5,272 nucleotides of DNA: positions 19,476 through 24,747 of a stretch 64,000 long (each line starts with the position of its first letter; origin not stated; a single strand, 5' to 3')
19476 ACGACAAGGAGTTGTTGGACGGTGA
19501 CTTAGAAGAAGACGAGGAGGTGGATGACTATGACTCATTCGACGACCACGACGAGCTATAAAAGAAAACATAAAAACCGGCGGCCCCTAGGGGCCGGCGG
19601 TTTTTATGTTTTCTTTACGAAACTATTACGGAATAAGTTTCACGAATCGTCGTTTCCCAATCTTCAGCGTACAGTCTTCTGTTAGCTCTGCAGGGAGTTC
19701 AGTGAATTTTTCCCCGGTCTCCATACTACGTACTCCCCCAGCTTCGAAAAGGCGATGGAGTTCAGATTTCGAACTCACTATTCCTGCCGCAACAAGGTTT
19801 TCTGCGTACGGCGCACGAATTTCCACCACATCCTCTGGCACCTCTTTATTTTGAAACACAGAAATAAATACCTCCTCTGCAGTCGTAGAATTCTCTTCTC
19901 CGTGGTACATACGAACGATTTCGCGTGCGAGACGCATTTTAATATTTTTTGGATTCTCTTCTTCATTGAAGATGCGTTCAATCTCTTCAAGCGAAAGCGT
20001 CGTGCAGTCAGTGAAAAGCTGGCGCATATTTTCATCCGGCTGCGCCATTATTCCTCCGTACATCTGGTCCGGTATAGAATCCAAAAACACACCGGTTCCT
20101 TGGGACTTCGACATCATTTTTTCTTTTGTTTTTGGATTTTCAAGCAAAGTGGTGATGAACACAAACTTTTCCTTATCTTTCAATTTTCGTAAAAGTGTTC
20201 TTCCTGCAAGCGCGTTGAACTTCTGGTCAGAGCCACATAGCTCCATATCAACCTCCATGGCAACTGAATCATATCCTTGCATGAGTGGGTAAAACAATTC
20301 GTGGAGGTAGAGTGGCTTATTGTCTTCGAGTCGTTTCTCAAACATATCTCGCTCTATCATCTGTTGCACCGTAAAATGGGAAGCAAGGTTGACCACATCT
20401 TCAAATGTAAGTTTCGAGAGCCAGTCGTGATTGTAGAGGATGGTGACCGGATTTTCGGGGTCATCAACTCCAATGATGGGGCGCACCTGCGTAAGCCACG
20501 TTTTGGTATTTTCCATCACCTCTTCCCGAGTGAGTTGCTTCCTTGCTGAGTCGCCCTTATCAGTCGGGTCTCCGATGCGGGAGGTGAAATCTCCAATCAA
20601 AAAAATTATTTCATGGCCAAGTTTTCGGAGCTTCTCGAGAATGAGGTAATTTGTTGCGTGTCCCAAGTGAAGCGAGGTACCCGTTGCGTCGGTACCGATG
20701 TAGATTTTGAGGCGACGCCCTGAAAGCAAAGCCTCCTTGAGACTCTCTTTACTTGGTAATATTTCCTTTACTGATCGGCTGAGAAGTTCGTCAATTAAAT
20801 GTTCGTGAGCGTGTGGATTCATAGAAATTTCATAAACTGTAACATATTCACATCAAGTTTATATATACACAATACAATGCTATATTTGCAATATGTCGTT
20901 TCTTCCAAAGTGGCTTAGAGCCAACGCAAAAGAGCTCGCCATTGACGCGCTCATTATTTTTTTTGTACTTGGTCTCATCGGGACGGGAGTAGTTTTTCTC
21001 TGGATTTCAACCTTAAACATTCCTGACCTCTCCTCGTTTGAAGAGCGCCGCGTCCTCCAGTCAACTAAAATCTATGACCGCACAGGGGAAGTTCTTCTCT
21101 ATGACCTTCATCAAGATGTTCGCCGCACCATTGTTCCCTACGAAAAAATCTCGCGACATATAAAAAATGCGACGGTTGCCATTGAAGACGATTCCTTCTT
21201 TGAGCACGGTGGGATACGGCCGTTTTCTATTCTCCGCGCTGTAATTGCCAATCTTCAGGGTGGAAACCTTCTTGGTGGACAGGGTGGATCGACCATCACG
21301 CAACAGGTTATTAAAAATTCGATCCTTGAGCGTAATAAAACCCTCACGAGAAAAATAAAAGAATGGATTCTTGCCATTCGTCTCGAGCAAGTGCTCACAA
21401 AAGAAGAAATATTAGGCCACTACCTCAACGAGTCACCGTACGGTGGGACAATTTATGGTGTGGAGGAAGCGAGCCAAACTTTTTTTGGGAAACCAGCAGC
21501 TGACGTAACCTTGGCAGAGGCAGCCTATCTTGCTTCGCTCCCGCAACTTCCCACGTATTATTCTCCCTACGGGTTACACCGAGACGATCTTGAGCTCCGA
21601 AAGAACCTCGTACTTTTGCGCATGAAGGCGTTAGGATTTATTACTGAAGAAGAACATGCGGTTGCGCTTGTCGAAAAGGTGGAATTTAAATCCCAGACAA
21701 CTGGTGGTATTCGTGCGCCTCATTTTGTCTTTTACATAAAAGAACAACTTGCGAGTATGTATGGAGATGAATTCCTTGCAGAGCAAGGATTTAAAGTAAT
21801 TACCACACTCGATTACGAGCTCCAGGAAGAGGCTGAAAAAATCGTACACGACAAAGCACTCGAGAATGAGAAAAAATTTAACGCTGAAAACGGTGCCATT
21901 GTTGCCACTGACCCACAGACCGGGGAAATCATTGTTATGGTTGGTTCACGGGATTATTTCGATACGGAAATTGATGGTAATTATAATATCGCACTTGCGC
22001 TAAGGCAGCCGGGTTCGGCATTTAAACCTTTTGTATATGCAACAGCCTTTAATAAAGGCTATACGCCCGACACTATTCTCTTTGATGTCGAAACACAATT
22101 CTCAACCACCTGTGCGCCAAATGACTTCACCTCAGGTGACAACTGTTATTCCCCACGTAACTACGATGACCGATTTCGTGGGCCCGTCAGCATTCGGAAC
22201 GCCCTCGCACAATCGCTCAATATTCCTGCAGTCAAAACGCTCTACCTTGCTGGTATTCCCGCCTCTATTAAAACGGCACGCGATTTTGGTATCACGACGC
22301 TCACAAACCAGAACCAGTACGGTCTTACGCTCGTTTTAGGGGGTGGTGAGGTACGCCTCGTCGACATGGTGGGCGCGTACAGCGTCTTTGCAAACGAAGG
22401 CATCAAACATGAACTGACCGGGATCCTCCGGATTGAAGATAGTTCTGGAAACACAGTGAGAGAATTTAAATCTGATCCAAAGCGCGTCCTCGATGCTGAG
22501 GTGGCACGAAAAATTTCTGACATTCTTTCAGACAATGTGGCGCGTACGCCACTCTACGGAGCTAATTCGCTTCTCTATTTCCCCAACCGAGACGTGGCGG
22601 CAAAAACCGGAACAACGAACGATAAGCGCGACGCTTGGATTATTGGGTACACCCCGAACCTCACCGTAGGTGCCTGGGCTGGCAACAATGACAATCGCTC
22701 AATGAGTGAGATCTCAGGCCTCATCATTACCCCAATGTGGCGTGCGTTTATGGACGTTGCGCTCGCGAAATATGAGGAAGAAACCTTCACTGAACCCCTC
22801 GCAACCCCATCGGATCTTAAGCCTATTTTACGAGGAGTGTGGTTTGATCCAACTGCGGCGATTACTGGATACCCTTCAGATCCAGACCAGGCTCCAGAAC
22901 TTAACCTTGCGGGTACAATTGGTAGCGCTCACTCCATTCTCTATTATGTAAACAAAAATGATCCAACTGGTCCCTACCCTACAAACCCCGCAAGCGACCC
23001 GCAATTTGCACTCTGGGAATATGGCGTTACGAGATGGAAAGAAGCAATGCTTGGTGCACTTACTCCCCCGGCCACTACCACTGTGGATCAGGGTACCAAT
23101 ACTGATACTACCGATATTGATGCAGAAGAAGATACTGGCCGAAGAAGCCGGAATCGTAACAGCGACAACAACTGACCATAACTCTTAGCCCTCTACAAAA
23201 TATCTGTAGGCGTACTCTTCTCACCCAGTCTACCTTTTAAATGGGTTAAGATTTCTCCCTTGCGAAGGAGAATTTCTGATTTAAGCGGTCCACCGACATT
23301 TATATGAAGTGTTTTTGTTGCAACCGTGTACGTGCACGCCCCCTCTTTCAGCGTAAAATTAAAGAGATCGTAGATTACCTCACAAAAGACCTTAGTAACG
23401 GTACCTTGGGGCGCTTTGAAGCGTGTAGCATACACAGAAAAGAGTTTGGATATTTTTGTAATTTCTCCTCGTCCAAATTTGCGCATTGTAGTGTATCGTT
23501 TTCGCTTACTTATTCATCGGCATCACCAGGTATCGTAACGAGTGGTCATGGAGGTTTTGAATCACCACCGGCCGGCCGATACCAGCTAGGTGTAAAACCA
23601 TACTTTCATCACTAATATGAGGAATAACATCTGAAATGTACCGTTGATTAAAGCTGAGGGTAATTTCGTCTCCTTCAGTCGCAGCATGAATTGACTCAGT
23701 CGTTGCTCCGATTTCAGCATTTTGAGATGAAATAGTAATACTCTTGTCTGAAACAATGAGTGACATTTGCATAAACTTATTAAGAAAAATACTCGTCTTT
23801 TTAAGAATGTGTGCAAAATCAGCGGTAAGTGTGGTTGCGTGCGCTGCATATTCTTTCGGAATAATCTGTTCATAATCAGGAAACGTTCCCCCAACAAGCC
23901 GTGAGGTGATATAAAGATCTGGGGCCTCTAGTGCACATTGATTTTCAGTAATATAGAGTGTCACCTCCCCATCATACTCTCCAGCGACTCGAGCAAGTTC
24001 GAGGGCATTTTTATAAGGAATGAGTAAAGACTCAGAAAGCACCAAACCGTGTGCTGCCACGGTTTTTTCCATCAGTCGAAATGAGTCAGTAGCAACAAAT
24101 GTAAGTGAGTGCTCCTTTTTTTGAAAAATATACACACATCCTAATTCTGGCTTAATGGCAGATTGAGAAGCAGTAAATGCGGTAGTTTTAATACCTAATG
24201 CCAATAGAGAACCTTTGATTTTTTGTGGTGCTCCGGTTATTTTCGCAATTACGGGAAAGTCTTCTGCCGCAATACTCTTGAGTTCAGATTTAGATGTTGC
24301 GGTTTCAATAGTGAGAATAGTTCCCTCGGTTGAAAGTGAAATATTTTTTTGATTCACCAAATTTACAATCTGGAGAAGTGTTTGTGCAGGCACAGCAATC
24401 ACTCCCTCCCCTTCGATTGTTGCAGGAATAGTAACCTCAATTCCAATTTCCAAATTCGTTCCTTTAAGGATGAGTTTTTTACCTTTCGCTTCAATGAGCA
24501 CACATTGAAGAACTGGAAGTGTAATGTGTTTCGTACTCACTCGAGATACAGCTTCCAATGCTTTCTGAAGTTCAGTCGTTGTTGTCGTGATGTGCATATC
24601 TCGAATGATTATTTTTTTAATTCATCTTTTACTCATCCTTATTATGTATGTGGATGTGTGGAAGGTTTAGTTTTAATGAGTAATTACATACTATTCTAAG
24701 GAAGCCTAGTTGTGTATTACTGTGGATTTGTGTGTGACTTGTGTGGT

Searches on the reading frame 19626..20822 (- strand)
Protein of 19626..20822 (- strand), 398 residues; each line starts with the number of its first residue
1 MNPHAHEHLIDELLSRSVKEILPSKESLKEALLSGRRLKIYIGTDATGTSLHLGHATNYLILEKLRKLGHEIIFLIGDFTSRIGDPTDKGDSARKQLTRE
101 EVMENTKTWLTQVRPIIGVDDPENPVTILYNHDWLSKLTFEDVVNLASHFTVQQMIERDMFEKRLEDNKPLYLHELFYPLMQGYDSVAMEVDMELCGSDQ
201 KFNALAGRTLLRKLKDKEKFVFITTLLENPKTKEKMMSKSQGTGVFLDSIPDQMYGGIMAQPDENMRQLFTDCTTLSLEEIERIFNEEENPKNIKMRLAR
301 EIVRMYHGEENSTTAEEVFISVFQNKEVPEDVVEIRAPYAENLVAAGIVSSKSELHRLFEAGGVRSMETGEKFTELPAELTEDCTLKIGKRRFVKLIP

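Call 6: search_protein_families(library=pfam, proteins=[window:19626-20822:-], max_evalue=0.01)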
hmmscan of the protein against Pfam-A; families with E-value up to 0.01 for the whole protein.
window:19626-20822:- (398 aa): 1 family
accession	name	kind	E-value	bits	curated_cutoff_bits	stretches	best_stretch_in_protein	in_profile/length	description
PF00579.31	tRNA-synt_1b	-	1.2e-59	202.5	21.1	1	35-324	3-292/292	tRNA synthetases class I (W and Y)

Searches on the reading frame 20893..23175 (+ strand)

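Call 6: search_protein_families(library=pfam, proteins=[window:20893-23175:+], max_evalue=0.01)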
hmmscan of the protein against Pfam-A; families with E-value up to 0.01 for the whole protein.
window:20893-23175:+ (760 aa): 2 families
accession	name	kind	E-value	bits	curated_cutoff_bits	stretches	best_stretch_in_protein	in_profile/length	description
PF00912.28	Transgly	-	2.5e-56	190.4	27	1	70-244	6-177/178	Transglycosylase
PF00905.27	Transpeptidase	-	9.2e-22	78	22.1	1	334-600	1-279/299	Penicillin binding protein transpeptidase domain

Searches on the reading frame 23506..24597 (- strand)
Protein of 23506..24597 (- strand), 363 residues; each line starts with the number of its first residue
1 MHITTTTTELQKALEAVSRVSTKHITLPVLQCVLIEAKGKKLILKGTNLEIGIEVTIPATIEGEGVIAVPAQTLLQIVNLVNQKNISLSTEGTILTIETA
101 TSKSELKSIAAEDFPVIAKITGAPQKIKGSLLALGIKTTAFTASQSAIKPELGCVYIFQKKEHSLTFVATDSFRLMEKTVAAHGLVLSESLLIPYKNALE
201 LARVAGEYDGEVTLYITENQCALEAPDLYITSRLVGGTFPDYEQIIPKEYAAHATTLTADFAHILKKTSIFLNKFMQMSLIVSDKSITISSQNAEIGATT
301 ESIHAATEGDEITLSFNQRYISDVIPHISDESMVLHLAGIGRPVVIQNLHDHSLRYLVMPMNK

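Call 6: search_protein_families(library=pfam, proteins=[window:23506-24597:-], max_evalue=0.01)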
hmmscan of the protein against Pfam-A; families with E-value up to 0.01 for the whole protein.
window:23506-24597:- (363 aa): 3 families
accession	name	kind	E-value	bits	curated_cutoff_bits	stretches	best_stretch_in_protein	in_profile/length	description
PF02768.20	DNA_pol3_beta_3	-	2.6e-23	82.5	27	1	244-361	2-120/121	DNA polymerase III beta subunit, C-terminal domain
PF00712.24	DNA_pol3_beta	-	5.7e-23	81.8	24.4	1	1-117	1-119/120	DNA polymerase III beta subunit, N-terminal domain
PF02767.21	DNA_pol3_beta_2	-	3.1e-20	73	27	1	127-241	2-116/116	DNA polymerase III beta subunit, central domain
